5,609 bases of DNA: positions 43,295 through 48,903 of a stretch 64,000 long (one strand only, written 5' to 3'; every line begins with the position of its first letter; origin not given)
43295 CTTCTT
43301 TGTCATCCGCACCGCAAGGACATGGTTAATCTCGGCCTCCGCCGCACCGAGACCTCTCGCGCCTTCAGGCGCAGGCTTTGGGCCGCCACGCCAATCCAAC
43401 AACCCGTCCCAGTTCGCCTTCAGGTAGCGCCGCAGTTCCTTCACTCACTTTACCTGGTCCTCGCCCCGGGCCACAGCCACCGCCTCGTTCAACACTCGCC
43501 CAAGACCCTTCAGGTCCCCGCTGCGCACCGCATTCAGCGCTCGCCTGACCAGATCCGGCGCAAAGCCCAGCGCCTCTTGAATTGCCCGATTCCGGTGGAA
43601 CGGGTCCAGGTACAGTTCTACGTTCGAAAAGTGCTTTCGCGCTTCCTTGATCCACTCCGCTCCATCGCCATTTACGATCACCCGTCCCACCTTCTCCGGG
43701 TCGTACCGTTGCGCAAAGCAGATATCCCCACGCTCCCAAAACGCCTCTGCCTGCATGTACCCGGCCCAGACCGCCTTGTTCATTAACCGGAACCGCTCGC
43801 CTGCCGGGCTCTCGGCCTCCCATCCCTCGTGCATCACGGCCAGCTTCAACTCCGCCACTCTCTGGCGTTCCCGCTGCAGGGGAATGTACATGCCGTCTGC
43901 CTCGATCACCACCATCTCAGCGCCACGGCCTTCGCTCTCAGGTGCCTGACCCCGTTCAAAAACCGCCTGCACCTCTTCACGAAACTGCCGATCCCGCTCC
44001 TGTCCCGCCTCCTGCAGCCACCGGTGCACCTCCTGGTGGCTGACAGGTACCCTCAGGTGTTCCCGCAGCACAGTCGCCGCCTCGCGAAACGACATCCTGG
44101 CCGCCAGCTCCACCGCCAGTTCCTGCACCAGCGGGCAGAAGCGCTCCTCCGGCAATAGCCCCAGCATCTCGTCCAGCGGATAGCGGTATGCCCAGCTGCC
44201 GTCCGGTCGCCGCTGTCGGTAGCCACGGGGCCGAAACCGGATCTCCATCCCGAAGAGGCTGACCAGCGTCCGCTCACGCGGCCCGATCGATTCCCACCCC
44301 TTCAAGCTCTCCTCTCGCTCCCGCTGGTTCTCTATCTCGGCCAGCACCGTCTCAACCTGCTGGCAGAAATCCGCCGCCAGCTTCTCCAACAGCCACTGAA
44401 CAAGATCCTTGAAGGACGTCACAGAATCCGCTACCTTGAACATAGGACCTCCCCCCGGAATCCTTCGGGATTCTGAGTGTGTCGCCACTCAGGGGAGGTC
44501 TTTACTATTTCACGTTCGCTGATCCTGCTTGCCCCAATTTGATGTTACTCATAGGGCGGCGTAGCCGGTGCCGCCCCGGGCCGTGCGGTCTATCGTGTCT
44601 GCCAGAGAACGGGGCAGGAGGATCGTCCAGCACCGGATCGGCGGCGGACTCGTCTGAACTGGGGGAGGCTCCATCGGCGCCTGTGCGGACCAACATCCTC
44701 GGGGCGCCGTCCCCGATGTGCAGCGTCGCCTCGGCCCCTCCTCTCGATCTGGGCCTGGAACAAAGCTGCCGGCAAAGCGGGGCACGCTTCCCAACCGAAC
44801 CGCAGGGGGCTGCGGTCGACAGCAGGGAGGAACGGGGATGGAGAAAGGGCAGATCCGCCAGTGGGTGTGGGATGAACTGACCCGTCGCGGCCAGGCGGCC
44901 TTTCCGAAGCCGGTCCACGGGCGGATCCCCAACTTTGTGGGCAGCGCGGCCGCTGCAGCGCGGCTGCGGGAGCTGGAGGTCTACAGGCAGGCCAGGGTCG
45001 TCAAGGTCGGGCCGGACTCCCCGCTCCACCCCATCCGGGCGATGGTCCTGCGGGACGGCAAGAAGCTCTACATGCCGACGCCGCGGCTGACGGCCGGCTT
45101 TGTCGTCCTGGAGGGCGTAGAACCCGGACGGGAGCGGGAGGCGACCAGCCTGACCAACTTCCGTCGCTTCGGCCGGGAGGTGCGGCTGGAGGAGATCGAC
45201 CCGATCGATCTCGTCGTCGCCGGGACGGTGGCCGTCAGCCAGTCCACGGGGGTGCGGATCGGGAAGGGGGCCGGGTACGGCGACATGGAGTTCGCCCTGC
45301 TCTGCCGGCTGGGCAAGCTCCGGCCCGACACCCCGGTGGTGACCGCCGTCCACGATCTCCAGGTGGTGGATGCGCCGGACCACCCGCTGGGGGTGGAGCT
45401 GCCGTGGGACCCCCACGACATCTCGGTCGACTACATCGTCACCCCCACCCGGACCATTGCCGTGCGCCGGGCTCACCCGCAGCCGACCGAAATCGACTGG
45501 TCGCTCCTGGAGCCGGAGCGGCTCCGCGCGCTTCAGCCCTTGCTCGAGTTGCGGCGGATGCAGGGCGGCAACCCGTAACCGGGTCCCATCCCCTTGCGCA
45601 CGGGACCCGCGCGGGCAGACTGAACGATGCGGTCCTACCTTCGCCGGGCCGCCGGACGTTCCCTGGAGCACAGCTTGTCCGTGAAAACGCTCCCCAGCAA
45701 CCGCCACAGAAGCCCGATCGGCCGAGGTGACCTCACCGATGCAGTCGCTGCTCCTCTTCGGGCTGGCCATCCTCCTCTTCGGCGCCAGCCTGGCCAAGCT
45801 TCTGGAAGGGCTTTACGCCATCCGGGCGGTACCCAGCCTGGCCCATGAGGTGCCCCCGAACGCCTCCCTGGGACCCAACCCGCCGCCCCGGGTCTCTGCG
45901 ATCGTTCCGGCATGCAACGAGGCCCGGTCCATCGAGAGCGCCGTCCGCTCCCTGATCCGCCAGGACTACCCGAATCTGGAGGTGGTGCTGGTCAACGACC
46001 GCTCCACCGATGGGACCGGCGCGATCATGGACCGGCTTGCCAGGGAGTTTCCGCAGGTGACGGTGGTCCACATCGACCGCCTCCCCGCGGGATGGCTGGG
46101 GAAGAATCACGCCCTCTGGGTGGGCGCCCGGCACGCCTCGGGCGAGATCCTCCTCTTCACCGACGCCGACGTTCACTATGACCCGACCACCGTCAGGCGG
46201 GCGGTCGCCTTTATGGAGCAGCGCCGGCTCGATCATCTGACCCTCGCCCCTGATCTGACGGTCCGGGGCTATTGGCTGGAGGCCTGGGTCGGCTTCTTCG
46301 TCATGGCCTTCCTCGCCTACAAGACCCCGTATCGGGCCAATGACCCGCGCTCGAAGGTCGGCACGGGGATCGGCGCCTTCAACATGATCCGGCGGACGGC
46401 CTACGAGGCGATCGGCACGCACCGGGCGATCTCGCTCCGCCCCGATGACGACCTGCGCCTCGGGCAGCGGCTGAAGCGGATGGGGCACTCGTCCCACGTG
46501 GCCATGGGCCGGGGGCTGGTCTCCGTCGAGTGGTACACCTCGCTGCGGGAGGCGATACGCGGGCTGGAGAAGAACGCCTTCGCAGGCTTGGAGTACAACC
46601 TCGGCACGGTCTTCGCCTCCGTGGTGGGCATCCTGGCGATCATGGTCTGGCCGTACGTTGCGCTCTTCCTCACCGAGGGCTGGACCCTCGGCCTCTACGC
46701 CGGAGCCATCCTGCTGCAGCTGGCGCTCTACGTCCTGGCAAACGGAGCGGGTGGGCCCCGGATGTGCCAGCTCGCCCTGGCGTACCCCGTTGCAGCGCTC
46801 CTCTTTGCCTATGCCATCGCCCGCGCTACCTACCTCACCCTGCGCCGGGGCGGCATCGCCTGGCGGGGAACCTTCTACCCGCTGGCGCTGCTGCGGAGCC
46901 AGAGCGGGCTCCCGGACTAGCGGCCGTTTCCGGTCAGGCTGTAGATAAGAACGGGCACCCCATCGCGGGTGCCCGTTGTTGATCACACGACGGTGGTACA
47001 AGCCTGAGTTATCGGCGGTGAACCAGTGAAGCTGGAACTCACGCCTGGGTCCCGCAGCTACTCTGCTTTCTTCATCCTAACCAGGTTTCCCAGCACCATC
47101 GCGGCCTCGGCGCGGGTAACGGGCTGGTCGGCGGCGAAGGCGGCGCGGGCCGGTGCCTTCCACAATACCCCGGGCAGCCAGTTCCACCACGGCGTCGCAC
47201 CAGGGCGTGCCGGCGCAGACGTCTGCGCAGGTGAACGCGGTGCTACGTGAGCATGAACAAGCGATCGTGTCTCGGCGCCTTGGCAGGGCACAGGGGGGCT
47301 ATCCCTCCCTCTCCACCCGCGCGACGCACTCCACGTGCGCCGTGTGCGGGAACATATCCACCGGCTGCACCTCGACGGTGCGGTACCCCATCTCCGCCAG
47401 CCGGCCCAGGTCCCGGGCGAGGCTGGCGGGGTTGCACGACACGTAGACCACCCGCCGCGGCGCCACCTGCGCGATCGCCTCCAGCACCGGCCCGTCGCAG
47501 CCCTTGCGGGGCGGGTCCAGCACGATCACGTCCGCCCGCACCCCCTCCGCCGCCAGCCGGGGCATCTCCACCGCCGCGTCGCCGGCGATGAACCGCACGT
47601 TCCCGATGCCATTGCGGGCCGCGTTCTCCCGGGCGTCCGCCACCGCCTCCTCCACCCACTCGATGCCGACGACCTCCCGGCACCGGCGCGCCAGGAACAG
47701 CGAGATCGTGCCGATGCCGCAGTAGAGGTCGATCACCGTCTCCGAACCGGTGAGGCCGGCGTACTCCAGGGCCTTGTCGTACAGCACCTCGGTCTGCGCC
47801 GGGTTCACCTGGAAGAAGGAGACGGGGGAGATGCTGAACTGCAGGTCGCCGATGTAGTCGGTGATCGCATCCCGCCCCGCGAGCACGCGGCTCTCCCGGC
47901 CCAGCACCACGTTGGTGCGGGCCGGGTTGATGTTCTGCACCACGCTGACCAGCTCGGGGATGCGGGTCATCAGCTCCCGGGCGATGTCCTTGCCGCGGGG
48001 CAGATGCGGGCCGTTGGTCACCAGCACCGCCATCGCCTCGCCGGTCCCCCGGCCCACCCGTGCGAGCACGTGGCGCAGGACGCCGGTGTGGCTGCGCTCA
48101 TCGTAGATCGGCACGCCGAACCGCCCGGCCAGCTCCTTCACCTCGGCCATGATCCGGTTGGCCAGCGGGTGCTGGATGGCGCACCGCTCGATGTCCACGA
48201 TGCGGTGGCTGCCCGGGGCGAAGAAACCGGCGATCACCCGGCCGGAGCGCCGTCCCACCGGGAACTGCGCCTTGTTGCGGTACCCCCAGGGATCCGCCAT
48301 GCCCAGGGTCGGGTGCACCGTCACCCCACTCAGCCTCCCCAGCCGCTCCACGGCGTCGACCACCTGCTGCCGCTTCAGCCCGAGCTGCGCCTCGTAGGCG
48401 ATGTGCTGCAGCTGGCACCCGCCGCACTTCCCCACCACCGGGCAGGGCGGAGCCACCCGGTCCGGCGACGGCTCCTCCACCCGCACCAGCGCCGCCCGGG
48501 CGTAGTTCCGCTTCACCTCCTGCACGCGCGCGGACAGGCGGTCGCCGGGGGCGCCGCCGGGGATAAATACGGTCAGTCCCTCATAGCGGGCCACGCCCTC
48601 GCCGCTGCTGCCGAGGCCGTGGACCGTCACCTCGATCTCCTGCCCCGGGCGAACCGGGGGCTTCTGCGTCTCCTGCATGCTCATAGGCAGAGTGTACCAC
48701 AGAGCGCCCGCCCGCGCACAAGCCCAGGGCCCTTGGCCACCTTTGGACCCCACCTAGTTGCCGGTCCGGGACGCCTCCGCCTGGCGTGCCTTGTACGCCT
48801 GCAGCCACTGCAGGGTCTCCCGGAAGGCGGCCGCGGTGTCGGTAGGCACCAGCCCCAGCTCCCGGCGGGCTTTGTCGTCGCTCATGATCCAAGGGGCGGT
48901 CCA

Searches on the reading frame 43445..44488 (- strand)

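Call 12: search_protein_families(library=pfam, proteins=[window:43445-44488:-], max_evalue=0.001)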
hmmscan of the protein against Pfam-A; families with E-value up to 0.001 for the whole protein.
window:43445-44488:- (347 aa): 1 family
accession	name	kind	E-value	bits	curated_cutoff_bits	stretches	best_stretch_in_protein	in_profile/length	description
PF06782.17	UPF0236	-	1.7e-43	149.4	24.3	1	22-344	4-310/400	Uncharacterised protein family (UPF0236)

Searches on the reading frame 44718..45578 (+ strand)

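Call 12: search_protein_families(library=pfam, proteins=[window:44718-45578:+], max_evalue=0.001)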
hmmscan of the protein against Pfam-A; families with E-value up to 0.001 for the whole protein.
window:44718-45578:+ (286 aa): 1 family
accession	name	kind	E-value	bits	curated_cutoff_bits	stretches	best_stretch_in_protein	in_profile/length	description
PF01812.26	5-FTHF_cyc-lig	-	3.4e-26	92.7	27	1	44-243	2-186/186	5-formyltetrahydrofolate cyclo-ligase family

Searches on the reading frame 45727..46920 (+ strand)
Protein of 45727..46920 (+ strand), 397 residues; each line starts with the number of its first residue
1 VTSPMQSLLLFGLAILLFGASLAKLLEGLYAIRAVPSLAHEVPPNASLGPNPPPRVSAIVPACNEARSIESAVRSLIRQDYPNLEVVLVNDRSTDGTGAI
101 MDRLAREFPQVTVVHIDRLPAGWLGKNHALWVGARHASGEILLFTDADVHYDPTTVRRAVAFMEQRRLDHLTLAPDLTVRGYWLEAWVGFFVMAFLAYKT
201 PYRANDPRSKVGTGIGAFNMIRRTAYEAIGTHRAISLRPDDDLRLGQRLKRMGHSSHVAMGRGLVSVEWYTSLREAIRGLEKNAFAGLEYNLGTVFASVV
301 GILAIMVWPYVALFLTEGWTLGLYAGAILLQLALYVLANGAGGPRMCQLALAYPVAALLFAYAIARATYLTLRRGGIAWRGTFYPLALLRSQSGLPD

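Call 12: search_protein_families(library=pfam, proteins=[window:45727-46920:+], max_evalue=0.001)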
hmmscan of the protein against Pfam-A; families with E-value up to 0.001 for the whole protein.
window:45727-46920:+ (397 aa): 5 families
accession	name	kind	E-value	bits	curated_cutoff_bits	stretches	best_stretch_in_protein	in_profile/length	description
PF00535.33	Glycos_transf_2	-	2.2e-28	99.7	23.3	1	57-229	1-167/168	Glycosyl transferase family 2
PF13641.12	Glyco_tranf_2_3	-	5e-22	79.5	27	1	54-262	1-207/230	Glycosyltransferase like family 2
PF13506.12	Glyco_transf_21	-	1e-08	35.3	21.7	1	109-259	1-147/174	Glycosyl transferase family 21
PF13632.12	Glyco_trans_2_3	-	3.2e-06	27.5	27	1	142-362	2-196/198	Glycosyl transferase family group 2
PF10111.15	Glyco_tranf_2_2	-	0.00099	19.1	27.3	0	60-159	4-102/276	Glycosyltransferase like family 2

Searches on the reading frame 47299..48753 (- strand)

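Call 12: search_protein_families(library=pfam, proteins=[window:47299-48753:-], max_evalue=0.001)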
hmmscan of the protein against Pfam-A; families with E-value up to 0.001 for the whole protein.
window:47299-48753:- (484 aa): 10 families
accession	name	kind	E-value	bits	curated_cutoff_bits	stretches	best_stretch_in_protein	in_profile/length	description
PF05958.17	tRNA_U5-meth_tr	-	2.3e-20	73.4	23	1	309-478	175-352/357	tRNA (Uracil-5-)-methyltransferase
PF01938.26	TRAM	-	9.2e-16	57.9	21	1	34-90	2-61/61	TRAM domain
PF13847.12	Methyltransf_31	-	1.1e-13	51.5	27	1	336-413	3-81/145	Methyltransferase domain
PF13649.12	Methyltransf_25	-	6.3e-10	40.1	27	1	340-398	1-59/97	Methyltransferase domain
PF03602.21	Cons_hypoth95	-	4e-08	33.6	24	1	337-438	42-150/182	Conserved hypothetical protein 95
PF05175.20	MTS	-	1.8e-07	31.4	23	1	337-415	32-107/170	Methyltransferase small domain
PF08241.18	Methyltransf_11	-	1.7e-05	25.8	21.2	1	342-398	2-55/95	Methyltransferase domain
PF09445.16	Methyltransf_15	-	1.8e-05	24.8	22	1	338-419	2-84/165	RNA cap guanine-N2 methyltransferase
PF01135.25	PCMT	-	0.00041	20.6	20.3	1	325-394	62-134/210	Protein-L-isoaspartate(D-aspartate) O-methyltransferase (PCMT)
PF02475.24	TRM5-TYW2_MTfase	-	0.00092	19.6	28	0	337-412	37-110/164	TRM5/TYW2 methyltransferase domain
